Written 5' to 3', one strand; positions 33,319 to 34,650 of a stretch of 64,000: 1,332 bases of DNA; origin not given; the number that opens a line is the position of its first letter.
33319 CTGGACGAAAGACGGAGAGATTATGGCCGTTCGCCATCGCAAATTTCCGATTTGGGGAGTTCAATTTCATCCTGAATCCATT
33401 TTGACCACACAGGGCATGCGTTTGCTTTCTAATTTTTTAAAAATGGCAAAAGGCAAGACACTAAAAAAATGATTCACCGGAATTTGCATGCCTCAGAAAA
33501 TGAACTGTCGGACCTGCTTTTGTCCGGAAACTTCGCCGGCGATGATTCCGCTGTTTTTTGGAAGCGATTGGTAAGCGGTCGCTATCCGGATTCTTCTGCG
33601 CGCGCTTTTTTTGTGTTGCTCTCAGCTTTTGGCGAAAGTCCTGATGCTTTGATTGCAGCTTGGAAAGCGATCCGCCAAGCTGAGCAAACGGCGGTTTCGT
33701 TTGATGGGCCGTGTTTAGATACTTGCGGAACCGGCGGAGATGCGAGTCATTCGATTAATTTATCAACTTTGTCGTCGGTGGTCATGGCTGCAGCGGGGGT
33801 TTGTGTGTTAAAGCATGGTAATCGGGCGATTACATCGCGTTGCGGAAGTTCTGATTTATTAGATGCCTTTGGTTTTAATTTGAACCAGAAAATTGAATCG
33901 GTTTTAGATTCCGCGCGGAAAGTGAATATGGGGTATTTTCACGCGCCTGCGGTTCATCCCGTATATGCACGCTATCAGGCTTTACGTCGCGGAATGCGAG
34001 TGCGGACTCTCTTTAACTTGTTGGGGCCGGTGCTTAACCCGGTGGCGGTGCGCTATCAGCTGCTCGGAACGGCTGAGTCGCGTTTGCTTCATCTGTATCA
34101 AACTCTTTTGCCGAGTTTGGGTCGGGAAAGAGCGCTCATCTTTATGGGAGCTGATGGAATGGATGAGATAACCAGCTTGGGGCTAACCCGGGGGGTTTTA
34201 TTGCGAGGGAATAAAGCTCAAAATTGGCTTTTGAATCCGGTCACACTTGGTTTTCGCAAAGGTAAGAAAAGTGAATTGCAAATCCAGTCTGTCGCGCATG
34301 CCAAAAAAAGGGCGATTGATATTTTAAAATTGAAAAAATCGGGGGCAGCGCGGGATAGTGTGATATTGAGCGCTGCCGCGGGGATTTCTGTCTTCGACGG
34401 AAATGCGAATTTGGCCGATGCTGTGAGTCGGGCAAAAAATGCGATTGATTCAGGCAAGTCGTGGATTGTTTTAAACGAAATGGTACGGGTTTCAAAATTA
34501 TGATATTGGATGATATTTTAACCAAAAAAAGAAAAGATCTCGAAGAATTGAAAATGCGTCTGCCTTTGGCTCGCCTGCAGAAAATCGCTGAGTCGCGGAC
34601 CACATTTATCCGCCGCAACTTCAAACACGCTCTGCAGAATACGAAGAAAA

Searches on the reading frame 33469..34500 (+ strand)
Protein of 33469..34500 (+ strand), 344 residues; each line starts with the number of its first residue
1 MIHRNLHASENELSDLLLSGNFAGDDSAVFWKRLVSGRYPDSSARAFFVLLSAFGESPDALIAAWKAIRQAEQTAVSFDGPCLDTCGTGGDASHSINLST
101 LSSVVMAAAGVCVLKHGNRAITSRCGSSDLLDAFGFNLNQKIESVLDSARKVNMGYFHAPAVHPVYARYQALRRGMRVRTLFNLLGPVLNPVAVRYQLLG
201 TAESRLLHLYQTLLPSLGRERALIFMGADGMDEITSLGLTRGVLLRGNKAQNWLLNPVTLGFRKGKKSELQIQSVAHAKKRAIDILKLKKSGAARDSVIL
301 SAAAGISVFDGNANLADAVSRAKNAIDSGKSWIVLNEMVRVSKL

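Call 84: search_protein_families(library=pfam, proteins=[window:33469-34500:+], max_evalue=0.000001)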
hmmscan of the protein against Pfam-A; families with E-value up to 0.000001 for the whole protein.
window:33469-34500:+ (344 aa): 1 family
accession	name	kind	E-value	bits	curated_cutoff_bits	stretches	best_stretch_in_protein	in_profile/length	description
PF00591.27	Glycos_transf_3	-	2.3e-61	208.1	27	1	81-331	3-252/253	Glycosyl transferase family, a/b domain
